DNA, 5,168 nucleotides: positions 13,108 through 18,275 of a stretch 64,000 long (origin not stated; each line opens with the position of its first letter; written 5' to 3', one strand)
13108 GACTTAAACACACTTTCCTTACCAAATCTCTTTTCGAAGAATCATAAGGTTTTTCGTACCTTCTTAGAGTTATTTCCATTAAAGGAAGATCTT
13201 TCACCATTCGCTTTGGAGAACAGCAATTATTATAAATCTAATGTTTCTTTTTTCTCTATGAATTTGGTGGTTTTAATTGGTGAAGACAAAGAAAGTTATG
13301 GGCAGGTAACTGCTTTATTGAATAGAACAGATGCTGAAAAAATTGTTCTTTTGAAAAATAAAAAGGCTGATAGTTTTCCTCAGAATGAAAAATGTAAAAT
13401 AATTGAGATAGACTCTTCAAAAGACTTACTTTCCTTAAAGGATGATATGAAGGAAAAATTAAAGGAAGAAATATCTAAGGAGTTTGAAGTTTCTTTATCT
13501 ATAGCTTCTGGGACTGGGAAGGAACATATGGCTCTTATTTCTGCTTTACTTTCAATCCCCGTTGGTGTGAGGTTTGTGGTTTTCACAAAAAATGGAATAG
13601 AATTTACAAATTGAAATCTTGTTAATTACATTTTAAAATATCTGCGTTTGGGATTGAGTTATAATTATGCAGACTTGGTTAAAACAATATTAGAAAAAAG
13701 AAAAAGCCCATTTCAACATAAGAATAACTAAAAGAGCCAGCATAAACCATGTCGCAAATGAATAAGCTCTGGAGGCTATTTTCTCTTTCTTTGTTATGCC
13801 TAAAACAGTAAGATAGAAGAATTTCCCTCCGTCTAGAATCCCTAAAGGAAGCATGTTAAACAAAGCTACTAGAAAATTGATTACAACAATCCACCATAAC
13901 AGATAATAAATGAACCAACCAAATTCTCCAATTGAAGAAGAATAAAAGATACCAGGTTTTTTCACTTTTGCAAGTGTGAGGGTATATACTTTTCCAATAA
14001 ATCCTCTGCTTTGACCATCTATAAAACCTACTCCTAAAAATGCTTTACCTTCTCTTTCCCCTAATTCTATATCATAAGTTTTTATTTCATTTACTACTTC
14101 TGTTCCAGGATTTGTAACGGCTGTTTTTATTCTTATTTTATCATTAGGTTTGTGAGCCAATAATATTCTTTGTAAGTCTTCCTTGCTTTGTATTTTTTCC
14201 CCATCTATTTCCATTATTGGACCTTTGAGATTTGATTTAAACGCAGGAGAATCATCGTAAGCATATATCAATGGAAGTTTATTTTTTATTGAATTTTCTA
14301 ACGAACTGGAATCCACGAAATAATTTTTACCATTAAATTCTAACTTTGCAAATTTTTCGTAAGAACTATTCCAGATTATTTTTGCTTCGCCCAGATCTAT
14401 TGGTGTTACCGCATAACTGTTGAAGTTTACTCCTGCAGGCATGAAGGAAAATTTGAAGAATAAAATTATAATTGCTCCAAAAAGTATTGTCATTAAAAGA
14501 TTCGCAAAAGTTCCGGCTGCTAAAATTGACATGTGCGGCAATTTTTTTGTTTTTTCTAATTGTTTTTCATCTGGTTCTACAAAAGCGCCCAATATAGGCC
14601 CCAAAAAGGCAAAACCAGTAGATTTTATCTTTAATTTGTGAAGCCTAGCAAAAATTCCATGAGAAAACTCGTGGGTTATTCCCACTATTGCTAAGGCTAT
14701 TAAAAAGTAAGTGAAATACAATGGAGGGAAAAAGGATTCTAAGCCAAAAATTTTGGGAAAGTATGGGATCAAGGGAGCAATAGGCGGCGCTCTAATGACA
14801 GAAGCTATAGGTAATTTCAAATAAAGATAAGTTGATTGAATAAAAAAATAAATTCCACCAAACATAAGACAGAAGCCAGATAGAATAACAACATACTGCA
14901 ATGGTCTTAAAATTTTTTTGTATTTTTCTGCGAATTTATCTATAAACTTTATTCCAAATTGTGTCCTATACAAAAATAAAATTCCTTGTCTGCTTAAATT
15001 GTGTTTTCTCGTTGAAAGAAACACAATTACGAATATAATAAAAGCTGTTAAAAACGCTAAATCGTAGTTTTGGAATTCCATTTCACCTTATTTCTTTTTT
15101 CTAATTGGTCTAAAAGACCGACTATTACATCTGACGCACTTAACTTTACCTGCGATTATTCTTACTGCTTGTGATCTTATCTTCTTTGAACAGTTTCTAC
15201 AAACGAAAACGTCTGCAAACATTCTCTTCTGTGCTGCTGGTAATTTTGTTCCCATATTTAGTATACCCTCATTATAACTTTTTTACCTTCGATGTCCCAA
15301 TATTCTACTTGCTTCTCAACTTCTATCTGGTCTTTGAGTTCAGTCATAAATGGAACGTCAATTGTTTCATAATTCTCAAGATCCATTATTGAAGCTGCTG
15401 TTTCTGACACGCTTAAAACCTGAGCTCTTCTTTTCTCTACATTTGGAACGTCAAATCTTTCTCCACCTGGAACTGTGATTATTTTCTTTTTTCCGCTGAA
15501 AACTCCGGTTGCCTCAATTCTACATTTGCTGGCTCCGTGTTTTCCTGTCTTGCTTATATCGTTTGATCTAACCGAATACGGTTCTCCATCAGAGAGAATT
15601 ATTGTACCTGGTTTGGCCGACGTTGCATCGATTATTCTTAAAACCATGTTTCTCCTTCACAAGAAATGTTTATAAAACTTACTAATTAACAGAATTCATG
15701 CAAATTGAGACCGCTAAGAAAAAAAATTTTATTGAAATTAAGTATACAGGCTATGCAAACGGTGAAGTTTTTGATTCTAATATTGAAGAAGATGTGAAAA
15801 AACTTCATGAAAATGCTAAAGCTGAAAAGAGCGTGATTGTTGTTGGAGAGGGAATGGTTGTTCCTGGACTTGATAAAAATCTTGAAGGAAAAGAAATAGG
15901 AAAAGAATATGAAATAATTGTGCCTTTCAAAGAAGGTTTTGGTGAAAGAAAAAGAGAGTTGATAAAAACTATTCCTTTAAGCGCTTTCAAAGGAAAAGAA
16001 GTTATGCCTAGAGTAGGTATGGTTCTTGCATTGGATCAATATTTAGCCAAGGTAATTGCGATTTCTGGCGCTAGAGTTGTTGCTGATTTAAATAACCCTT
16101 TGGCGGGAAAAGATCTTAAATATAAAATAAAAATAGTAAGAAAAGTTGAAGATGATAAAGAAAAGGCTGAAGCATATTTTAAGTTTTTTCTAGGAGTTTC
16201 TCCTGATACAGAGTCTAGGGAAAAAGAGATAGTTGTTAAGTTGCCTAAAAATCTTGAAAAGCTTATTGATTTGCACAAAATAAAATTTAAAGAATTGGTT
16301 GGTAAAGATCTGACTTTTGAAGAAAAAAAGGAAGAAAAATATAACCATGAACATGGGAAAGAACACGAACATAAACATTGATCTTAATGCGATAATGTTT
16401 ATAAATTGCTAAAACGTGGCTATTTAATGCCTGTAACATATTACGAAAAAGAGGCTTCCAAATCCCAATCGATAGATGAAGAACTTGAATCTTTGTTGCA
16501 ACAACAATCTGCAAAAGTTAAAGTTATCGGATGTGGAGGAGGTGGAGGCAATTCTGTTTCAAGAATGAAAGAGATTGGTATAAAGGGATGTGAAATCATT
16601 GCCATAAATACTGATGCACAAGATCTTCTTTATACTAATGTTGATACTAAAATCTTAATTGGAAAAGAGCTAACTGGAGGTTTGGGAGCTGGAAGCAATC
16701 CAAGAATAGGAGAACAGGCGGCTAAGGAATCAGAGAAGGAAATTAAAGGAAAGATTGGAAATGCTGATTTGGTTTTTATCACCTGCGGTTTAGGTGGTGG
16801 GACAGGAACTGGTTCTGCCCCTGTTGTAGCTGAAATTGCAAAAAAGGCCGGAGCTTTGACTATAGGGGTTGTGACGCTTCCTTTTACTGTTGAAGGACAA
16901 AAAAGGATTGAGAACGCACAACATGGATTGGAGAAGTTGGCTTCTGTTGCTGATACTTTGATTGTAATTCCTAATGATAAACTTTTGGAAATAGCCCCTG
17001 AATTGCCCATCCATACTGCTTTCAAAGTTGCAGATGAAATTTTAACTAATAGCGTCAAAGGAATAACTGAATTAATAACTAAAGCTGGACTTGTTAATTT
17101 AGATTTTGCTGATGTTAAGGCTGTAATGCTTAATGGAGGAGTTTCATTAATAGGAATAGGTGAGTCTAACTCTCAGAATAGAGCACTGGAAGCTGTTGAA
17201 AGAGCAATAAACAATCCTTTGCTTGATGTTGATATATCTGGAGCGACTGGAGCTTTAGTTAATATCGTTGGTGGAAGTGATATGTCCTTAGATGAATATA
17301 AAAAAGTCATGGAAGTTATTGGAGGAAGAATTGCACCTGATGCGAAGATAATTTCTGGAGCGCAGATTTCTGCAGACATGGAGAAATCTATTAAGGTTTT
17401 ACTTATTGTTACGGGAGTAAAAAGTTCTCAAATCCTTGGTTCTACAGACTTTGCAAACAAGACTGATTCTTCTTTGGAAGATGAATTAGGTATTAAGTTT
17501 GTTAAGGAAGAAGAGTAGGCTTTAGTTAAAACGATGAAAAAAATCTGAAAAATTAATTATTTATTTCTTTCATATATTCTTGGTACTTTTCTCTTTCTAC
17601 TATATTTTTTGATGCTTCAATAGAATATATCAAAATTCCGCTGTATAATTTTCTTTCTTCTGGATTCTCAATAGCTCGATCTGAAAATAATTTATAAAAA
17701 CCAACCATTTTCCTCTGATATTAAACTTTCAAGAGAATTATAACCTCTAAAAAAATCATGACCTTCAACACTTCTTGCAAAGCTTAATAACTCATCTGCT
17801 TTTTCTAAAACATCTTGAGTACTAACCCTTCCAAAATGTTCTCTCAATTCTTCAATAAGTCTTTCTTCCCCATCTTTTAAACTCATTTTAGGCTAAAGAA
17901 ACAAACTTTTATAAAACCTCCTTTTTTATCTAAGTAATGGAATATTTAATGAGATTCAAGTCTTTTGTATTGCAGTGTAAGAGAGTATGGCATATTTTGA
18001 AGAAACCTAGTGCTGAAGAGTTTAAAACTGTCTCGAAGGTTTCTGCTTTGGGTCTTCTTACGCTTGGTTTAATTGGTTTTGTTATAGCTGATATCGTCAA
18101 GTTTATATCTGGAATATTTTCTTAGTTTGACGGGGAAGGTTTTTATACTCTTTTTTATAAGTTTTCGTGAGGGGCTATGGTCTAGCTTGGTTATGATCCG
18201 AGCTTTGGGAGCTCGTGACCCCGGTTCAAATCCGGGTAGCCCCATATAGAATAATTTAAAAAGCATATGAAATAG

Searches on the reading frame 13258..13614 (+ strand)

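Call 6: search_protein_families(library=pfam, proteins=[window:13258-13611:+], max_evalue=0.01)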
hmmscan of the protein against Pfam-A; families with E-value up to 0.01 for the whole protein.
seq(118 aa): 0 families

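Call 42: search_protein_families(library=ncbifam, proteins=[window:13258-13614:+], max_evalue=0.01)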
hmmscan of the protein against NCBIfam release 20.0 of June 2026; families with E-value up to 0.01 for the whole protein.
window:13258-13614:+ (118 aa): 1 family
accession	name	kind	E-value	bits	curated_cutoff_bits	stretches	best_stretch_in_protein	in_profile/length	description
NF010369.0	PRK13795.1-4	equivalog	0.0066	14.7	1086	1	6-117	182-291/633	hypothetical protein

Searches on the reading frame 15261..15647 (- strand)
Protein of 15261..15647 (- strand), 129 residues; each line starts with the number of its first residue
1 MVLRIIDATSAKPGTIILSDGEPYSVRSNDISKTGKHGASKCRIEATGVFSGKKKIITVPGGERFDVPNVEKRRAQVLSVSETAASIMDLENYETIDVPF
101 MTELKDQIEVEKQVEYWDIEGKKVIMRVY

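Call 6: search_protein_families(library=pfam, proteins=[window:15261-15647:-], max_evalue=0.01)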
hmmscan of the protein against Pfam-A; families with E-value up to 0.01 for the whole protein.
seq(129 aa): 3 families
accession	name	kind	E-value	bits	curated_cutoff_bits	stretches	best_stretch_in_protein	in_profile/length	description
PF21485.3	IF5A-like_N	-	4.2e-09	36.6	27.1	1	8-55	8-55/63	Translation initiation factor 5A-like, N-terminal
PF01287.26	eIF-5a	-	5.2e-06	27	24.2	1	69-128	1-68/69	Eukaryotic elongation factor 5A hypusine, DNA-binding OB fold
PF08207.18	EFP_N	-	1e-05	25.9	23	1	8-64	2-57/58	Elongation factor P (EF-P) KOW-like domain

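Call 11: find_related_loci(query=window:15261-15647:-, collection=genome_contigs, flank=10000)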
Query seq(129 aa) (129 aa) in genome_contigs; peptide patterns used: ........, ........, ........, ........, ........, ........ (x = any residue, [..] = any of these).
392 stretches matched a pattern; 151 encode a relative of the query (tblastn E <= 1e-3); the best 80 are kept; 80 distinct loci.
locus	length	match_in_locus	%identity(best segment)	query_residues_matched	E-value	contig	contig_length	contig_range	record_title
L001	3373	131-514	79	1-128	3e-67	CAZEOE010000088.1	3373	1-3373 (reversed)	MAG TPA_asm: Candidatus Woesearchaeota archaeon isolate SRP329715_co1_212 genome assembly, contig: NODE_46234_length_337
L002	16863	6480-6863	79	1-128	4e-66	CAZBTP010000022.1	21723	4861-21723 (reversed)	MAG TPA_asm: Candidatus Woesearchaeota archaeon isolate SRP178908_co1_63 genome assembly, contig: NODE_1510_length_21723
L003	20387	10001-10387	77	1-129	5e-66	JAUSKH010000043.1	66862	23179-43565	MAG: Nanoarchaeota archaeon isolate E14_metabat.bin.43 E14_k141_1488855, whole genome shotgun sequence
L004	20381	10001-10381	76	1-127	1e-65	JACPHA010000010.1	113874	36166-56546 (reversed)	MAG: Candidatus Pacearchaeota archaeon isolate NC_groundwater_402_Ag_B-0.1um_34_21 GD18-4_B1_scaffold_748217, whole geno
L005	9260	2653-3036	77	1-128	1e-65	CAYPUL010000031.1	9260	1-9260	MAG TPA_asm: Candidatus Woesearchaeota archaeon isolate SRP178908_co2_46 genome assembly, contig: NODE_4726_length_9260_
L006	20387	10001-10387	74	1-129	3e-65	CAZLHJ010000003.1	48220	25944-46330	MAG TPA_asm: Candidatus Woesearchaeota archaeon isolate SRP093185_co1_88 genome assembly, contig: NODE_298_length_48220_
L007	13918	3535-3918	73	1-128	4e-64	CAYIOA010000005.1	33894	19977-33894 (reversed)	MAG TPA_asm: Candidatus Woesearchaeota archaeon isolate ERP119705_co24_81 genome assembly, contig: NODE_1206_length_3389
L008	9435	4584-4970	72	1-129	7e-64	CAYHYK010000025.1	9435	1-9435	MAG TPA_asm: Candidatus Woesearchaeota archaeon isolate ERP119705_co17_376 genome assembly, contig: NODE_11063_length_94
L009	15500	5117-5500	74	1-128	2e-63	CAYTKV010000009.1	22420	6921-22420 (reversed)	MAG TPA_asm: Candidatus Woesearchaeota archaeon isolate SRP269290_co3_959 genome assembly, contig: NODE_2259_length_2242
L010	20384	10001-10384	76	1-128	2e-63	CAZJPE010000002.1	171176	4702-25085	MAG TPA_asm: Candidatus Woesearchaeota archaeon isolate SRP178908_co2_70 genome assembly, contig: NODE_5_length_171176_c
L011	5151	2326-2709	73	1-128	5e-63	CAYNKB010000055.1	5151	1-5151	MAG TPA_asm: Candidatus Woesearchaeota archaeon isolate SRP050083_co1_132 genome assembly, contig: NODE_9898_length_5151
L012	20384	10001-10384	74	1-128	4e-63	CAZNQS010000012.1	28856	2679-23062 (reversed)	MAG TPA_asm: Candidatus Woesearchaeota archaeon isolate SRP178908_co1_140 genome assembly, contig: NODE_938_length_28856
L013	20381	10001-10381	75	1-127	2e-62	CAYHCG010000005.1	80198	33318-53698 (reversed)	MAG TPA_asm: Candidatus Woesearchaeota archaeon isolate ERP119705_co10_239 genome assembly, contig: NODE_148_length_8019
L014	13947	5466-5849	73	1-128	5e-62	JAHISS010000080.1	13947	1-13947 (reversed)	MAG: Nanoarchaeota archaeon isolate MM_PC_MetaG.mb.185 MM_PC_MetaG.mb.185_k141_1089169, whole genome shotgun sequence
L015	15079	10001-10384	75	1-128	8e-62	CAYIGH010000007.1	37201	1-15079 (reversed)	MAG TPA_asm: Candidatus Woesearchaeota archaeon isolate ERP119705_co24_289 genome assembly, contig: NODE_1002_length_372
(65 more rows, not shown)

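Call 30: find_encoding_contigs(protein=window:15261-15647:-, flank=3000, max_places=3)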
Protein seq(129 aa) (129 aa): 7 contigs read that carry it; 3 places shown.
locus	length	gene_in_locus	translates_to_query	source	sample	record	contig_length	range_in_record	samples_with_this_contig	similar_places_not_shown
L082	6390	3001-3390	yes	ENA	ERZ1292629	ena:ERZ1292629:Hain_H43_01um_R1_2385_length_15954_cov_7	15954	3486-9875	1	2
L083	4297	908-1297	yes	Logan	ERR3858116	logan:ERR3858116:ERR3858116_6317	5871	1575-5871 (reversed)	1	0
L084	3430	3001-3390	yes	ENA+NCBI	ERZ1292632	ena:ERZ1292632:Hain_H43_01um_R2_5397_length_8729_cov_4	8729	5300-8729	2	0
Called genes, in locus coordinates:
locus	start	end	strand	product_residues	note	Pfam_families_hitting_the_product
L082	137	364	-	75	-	PF01780:Ribosomal_L37ae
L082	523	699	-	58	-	-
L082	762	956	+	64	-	-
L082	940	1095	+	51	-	-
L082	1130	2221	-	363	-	PF00091:Tubulin, PF12327:FtsZ_C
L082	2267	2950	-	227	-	PF00254:FKBP_C, PF22199:FKBP26_IF (weak)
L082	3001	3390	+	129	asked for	PF21485:IF5A-like_N, PF08207:EFP_N (weak), PF01287:eIF-5a (weak)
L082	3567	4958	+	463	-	PF02163:Peptidase_M50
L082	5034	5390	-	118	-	-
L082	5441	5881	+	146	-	-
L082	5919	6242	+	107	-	-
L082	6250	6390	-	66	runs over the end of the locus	-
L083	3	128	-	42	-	?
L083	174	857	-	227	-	PF00254:FKBP_C, PF22199:FKBP26_IF (weak)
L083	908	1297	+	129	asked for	PF21485:IF5A-like_N, PF08207:EFP_N (weak), PF01287:eIF-5a (weak)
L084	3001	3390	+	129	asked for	PF21485:IF5A-like_N, PF08207:EFP_N (weak), PF01287:eIF-5a (weak)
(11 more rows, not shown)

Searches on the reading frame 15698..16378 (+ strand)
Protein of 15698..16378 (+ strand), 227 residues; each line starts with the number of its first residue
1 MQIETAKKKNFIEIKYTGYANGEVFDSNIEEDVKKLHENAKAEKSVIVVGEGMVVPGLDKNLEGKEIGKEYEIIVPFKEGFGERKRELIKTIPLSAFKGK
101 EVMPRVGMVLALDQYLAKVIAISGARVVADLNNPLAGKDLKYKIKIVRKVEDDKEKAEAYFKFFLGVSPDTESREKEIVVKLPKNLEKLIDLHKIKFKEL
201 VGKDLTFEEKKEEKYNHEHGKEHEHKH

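Call 6: search_protein_families(library=pfam, proteins=[window:15698-16378:+], max_evalue=0.01)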
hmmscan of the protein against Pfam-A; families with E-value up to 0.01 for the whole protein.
seq(227 aa): 2 families
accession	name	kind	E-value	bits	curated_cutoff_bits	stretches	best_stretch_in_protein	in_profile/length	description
PF00254.34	FKBP_C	-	4.9e-13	49.7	21.1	1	5-87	4-77/94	FKBP-type peptidyl-prolyl cis-trans isomerase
PF22199.2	FKBP26_IF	-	3e-07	30.7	27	1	91-135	2-46/46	FKBP26, IF domain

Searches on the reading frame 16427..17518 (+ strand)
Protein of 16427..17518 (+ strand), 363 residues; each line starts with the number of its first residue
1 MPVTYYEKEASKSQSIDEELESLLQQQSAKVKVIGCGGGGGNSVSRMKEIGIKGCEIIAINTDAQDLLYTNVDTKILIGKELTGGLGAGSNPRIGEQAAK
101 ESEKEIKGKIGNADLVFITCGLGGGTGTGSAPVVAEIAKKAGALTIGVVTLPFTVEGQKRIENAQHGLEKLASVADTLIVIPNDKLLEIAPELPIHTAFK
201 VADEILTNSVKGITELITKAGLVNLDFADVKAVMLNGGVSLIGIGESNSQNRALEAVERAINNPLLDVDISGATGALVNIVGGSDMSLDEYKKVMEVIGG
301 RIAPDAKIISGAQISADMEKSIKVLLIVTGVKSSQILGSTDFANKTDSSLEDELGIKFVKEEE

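Call 41: search_protein_families(library=pfam, proteins=[window:16427-17518:+], max_evalue=0.01)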
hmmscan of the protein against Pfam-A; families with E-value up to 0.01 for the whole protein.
window:16427-17518:+ (363 aa): 2 families
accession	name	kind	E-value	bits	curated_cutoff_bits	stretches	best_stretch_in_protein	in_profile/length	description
PF00091.31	Tubulin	-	9.9e-48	163.4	33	1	30-190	1-189/190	Tubulin/FtsZ family, GTPase domain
PF12327.13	FtsZ_C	-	4.7e-32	110.6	27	1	238-332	1-95/95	FtsZ family, C-terminal domain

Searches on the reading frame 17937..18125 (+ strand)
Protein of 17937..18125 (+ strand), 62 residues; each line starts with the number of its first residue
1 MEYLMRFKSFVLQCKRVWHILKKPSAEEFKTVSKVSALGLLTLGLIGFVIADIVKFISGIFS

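Call 6: search_protein_families(library=pfam, proteins=[window:17937-18122:+], max_evalue=0.01)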
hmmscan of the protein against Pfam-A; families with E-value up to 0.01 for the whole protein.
seq(62 aa): 0 families

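Call 42: search_protein_families(library=ncbifam, proteins=[window:17937-18125:+], max_evalue=0.01)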
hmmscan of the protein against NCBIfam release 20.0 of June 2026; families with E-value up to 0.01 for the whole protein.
window:17937-18125:+ (62 aa): 8 families
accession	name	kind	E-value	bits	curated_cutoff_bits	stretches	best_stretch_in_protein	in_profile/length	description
TIGR00327.1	secE_euk_arch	equivalog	4.6e-18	64.8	36.2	1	7-60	6-59/61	protein translocase SEC61 complex subunit gamma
NF006907.0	PRK09400.1-2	equivalog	1.2e-17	63.7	99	1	4-60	19-75/78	preprotein translocase subunit SecE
NF006909.0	PRK09400.1-4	equivalog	3.1e-17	62.1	86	1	1-57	2-58/61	preprotein translocase subunit SecE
NF006908.0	PRK09400.1-3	equivalog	1e-10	41.3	97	1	11-51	19-59/71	preprotein translocase subunit SecE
NF006910.0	PRK09400.1-6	equivalog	2.9e-10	40.1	96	1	16-59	12-55/57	preprotein translocase subunit SecE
NF006912.0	PRK09400.2-3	equivalog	2.8e-07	30.2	126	1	16-54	26-64/69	preprotein translocase subunit SecE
NF006911.0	PRK09400.2-2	equivalog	5.8e-06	26.5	106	1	15-54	39-78/82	preprotein translocase subunit SecE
NF006906.0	PRK09400.1-1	equivalog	0.0036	16.8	95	1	7-51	10-54/62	preprotein translocase subunit SecE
